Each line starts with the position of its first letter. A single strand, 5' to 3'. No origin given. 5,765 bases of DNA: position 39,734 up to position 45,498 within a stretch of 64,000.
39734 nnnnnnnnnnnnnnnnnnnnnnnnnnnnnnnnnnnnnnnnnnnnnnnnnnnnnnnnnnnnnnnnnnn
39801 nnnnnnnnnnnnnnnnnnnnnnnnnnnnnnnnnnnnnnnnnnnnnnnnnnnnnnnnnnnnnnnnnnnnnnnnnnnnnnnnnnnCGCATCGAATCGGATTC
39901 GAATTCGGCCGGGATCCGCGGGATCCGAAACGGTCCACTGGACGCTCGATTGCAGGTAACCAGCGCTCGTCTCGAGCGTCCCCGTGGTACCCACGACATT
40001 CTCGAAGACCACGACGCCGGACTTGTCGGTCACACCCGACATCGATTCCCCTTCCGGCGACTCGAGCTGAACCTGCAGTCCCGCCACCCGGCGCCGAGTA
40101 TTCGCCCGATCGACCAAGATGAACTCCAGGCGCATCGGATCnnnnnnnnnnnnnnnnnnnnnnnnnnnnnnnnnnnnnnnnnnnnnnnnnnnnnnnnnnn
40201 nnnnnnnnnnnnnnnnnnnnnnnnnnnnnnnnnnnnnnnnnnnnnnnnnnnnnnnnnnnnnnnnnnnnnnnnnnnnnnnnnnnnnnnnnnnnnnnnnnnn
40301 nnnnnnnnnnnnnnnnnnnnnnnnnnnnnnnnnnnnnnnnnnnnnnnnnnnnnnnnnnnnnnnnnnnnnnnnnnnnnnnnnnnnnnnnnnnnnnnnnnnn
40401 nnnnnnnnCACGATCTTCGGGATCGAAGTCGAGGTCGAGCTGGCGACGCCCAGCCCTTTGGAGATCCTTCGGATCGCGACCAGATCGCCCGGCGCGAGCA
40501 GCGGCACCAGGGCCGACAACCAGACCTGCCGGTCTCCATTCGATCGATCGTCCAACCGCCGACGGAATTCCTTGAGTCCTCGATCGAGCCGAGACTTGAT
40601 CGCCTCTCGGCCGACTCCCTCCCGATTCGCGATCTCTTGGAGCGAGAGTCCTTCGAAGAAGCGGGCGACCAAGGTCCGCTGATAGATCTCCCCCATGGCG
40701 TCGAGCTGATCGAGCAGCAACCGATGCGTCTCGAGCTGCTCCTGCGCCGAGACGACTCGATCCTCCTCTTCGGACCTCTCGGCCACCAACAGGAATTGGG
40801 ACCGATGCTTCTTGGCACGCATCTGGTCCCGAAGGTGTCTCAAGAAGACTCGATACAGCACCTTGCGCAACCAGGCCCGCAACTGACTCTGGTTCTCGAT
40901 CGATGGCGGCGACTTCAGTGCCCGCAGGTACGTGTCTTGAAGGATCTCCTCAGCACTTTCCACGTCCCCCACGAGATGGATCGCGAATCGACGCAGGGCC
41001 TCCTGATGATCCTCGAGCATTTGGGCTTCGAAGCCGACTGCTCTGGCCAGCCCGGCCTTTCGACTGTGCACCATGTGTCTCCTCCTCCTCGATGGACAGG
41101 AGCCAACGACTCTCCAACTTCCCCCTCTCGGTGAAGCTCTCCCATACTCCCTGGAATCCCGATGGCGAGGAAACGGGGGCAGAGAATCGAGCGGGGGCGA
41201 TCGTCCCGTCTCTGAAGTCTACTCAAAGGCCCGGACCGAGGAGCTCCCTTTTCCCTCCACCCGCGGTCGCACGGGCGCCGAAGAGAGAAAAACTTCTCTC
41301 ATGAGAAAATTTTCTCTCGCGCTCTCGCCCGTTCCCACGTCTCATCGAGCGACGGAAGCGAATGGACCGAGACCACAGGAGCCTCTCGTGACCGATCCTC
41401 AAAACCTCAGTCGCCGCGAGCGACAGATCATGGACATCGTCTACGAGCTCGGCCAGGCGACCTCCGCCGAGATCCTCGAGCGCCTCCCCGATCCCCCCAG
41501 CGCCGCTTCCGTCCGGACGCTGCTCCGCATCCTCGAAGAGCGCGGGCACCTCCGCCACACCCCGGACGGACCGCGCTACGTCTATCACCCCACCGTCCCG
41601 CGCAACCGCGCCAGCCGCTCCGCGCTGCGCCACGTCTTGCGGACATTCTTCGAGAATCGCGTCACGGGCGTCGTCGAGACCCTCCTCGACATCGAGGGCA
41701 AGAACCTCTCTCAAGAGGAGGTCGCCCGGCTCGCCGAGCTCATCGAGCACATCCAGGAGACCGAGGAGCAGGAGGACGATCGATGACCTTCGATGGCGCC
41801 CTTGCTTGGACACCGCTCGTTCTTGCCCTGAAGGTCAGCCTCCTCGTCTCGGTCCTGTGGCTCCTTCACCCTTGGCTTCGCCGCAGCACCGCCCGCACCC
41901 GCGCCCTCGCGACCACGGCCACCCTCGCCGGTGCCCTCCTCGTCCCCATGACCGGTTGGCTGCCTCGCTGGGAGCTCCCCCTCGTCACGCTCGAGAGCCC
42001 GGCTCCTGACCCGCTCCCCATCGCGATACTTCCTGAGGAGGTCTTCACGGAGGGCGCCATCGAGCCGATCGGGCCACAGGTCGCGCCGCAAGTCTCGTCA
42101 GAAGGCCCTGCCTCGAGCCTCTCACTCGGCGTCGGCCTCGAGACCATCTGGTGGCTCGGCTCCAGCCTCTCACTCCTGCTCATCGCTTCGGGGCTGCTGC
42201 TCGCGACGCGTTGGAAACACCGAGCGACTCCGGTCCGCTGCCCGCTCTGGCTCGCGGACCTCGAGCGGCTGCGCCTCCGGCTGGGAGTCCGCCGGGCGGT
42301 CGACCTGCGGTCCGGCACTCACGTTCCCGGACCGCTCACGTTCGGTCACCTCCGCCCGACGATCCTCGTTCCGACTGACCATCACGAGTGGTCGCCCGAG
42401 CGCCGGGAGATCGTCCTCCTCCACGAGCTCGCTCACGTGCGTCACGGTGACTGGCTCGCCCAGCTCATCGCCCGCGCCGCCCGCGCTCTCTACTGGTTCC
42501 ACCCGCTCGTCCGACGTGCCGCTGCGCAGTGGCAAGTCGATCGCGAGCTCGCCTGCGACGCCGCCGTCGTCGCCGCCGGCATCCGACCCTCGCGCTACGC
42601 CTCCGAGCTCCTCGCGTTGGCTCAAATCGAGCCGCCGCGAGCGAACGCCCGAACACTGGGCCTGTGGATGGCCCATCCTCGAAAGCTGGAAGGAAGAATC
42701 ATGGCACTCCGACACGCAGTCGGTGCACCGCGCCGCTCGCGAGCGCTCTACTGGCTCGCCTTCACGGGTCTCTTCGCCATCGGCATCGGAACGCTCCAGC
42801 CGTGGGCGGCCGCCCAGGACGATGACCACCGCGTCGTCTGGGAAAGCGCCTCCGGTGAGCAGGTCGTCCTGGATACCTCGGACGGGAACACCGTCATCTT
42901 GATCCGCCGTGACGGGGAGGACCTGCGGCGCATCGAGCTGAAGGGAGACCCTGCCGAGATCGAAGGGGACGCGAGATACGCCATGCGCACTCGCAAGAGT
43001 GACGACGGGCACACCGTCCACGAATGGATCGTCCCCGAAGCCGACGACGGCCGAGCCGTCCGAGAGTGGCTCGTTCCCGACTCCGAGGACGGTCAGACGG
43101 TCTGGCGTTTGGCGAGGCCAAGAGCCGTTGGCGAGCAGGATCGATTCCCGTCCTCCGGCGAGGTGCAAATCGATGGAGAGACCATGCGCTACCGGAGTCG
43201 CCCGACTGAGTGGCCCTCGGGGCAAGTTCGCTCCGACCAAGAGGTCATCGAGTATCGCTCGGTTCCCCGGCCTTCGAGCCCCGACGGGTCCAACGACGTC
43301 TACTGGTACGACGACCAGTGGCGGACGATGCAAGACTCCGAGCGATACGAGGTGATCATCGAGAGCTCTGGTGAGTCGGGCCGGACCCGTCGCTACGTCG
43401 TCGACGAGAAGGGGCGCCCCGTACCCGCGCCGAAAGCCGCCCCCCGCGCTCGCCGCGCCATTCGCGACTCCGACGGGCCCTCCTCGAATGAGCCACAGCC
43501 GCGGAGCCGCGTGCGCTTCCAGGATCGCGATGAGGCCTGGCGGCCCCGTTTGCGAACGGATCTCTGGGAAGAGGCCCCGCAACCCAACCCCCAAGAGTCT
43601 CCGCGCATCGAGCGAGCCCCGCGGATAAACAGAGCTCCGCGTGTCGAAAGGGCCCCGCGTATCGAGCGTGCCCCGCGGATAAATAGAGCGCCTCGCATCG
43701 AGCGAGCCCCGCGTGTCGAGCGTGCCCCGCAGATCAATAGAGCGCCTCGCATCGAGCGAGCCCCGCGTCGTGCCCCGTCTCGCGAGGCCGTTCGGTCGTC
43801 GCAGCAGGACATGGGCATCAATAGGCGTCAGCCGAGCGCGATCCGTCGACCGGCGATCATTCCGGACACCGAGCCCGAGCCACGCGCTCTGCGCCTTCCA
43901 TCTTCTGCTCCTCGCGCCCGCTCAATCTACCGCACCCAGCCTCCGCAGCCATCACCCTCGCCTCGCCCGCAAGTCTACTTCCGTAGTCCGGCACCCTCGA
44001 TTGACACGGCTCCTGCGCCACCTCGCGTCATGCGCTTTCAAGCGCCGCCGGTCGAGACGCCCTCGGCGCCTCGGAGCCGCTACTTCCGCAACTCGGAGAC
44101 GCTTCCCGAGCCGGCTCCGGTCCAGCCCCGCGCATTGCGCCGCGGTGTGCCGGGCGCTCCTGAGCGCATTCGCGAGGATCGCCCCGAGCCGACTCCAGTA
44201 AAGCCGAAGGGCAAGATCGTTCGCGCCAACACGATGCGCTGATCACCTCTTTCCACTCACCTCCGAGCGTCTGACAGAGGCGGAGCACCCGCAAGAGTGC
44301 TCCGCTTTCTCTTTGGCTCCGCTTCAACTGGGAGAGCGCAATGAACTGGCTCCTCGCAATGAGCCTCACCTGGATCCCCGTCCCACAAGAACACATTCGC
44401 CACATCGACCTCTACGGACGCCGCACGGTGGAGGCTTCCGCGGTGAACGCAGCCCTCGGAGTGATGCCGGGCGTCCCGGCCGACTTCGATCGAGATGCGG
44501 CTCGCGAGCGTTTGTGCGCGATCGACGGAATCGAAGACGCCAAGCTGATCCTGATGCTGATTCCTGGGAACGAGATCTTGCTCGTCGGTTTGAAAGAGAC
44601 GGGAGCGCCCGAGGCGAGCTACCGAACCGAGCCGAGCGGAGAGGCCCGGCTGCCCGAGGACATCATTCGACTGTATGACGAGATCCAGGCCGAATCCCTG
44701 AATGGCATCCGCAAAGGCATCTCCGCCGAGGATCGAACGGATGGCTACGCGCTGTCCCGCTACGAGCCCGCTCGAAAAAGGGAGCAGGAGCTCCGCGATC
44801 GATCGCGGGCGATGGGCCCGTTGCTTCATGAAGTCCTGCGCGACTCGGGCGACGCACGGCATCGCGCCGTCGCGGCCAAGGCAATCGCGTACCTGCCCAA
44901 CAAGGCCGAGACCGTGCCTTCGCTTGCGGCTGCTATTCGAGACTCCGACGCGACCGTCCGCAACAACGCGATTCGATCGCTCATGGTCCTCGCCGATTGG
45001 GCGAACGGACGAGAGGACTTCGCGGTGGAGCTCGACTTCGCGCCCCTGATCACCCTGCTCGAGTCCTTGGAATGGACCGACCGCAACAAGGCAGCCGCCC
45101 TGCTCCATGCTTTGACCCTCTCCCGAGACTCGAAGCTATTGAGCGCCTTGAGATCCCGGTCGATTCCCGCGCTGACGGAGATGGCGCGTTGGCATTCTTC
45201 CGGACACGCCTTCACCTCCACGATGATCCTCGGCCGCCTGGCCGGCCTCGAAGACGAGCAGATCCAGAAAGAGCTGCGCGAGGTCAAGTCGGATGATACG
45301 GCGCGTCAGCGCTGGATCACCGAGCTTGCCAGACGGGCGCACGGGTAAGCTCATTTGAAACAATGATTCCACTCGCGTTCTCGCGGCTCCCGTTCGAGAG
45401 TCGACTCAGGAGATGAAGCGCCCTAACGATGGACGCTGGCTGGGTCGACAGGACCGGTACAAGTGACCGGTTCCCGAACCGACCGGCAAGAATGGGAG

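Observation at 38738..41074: ECF sigma factor covalently fused to a transmembrane segment and a large extracytoplasmic domain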

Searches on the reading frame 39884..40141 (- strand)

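Call 93: search_protein_families(library=pfam, proteins=[window:39884-40141:-], max_evalue=10)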
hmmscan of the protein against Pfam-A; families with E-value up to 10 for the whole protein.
seq(86 aa): 2 families
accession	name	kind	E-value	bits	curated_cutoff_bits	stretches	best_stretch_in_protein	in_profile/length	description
PF13620.12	CarboxypepD_reg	-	0.00073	20.3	32.3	1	15-73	10-71/82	Carboxypeptidase regulatory-like domain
PF17802.7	SpaA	-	0.085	13.5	23.1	1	13-71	10-74/91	Prealbumin-like fold domain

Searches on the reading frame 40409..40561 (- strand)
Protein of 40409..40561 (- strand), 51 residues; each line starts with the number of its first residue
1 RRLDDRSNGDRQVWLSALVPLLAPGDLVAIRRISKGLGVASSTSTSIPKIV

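Call 100: search_solved_structures(query=A6, max_evalue=10)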
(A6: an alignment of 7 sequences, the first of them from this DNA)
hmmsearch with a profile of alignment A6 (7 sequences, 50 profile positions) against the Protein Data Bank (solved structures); distinct sequences matched with E-value up to 10: 0.

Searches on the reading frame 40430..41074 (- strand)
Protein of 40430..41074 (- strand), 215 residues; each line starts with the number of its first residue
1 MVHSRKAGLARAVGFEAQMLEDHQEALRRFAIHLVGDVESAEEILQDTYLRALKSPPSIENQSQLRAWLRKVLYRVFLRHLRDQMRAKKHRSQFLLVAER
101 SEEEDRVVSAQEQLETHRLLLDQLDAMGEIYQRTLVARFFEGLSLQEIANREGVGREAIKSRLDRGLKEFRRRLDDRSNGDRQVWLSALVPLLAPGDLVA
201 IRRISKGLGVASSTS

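Call 24: find_homologous_proteins(query=window:40430-41074:-, max_evalue=0.00001)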
Query window:40430-41074:- (215 aa): 1 proteins with E <= 0.00001 among 1590 candidates.
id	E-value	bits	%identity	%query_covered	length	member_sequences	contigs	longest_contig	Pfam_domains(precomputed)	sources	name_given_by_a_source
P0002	2.5e-7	49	29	85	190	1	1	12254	PF04545.23,PF04542.21,PF08281.19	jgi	jgi:RNA polymerase sigma-70 factor, ECF subfamily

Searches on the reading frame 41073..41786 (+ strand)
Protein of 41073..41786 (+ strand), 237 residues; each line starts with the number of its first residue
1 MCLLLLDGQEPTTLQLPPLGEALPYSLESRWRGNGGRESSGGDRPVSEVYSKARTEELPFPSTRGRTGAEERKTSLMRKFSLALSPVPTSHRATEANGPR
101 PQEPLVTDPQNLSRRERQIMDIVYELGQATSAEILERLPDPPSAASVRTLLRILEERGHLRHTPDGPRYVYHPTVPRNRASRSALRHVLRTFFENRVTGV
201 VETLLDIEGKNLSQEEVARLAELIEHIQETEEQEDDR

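Call 3: search_protein_families(library=pfam, proteins=[window:41073-41786:+], max_evalue=0.1)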
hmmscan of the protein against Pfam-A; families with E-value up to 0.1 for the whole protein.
window:41073-41786:+ (237 aa): 4 families
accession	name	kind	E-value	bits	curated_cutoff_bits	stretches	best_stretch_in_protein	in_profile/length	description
PF03965.22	Penicillinase_R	-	1e-25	90.8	22.6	1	112-225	1-114/115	Penicillinase repressor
PF08100.18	Dimerisation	-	0.002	18.4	25.6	1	118-174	29-84/93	O-methyltransferase dimerisation domain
PF20640.2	Rrn6_HB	-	0.0094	16.6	26.4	0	103-159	32-100/192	Rrn6, helical bundle domain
PF02828.21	L27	-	0.016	15.3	22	0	131-156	4-30/53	L27 domain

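Call 4: search_protein_families(library=ncbifam, proteins=[window:41073-41786:+], max_evalue=0.1)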
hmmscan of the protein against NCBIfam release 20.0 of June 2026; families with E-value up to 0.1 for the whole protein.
window:41073-41786:+ (237 aa): 3 families
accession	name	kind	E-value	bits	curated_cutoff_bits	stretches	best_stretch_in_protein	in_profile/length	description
TIGR02698.1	CopY_TcrY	equivalog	9.7e-14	51.7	121.95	1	113-229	3-119/130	CopY/TcrY family copper transport repressor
NF012168.1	BlaI_of_BCL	exception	0.0058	16.6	180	1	111-225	5-119/121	penicillinase repressor BlaI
NF000243.1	MecI_of_mecA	exception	0.092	12.9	250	0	111-224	7-120/123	mecA-type methicillin resistance repressor MecI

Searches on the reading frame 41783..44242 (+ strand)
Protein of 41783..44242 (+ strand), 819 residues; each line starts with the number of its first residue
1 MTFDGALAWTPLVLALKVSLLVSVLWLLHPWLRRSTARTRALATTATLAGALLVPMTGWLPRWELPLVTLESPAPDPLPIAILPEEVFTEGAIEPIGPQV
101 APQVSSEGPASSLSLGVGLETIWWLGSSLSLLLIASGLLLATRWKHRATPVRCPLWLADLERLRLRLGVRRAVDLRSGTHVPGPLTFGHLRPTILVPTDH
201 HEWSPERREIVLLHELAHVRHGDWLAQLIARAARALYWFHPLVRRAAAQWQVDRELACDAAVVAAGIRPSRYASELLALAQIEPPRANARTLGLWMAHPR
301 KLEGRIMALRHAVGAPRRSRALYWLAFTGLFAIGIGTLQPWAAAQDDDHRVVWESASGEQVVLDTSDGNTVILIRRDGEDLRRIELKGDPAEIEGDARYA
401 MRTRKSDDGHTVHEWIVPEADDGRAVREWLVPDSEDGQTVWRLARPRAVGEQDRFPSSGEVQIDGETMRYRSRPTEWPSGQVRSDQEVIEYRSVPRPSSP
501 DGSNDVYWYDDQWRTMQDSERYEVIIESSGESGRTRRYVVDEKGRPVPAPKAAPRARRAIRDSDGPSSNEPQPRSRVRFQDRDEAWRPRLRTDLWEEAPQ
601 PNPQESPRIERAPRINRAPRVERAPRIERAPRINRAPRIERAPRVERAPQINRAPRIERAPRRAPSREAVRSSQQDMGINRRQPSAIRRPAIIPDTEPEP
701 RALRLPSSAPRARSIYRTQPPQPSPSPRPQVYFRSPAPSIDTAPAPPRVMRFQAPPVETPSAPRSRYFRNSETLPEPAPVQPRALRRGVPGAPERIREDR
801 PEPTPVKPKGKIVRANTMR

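Call 3: search_protein_families(library=pfam, proteins=[window:41783-44242:+], max_evalue=0.1)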
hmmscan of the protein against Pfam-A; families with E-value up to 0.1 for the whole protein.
window:41783-44242:+ (819 aa): 1 family
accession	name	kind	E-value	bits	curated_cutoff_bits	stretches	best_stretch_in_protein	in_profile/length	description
PF05569.17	Peptidase_M56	-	2.3e-32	112.8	31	1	16-309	8-296/296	BlaR1 peptidase M56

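Call 4: search_protein_families(library=ncbifam, proteins=[window:41783-44242:+], max_evalue=0.1)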
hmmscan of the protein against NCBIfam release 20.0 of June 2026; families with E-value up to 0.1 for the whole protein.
window:41783-44242:+ (819 aa): 3 families
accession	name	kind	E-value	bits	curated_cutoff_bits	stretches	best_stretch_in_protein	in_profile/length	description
NF000326.1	blaR1_generic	equivalog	2.1e-21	75.9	400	1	119-264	106-252/585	BlaR1 family beta-lactam sensor/signal transducer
NF033109.1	sensor_MecR1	exception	0.00049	18.7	1200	1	179-264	168-254/585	beta-lactam sensor/signal transducer MecR1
NF038253.1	GBS_IgA_bnd_BAC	equivalog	0.0014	16.5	1700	1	601-663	851-913/1127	IgA Fc-binding protein BAC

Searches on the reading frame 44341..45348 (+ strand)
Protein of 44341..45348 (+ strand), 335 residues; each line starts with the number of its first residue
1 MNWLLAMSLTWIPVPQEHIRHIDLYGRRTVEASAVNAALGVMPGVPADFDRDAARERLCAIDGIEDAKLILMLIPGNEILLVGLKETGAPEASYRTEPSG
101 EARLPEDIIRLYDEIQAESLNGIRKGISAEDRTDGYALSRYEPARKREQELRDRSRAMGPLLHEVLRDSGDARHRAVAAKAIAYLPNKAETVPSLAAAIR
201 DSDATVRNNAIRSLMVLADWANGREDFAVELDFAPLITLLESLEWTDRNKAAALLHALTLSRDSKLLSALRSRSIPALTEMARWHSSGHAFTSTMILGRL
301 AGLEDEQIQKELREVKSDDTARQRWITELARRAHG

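Call 3: search_protein_families(library=pfam, proteins=[window:44341-45348:+], max_evalue=0.1)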
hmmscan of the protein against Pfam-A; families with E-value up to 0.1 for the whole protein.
window:44341-45348:+ (335 aa): 2 families
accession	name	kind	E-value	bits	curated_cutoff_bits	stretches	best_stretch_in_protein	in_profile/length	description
PF13646.12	HEAT_2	-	1.8e-08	35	27.7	1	160-215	2-56/88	HEAT repeats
PF02985.28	HEAT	-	0.0025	18.4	23.5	1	192-220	2-30/31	HEAT repeat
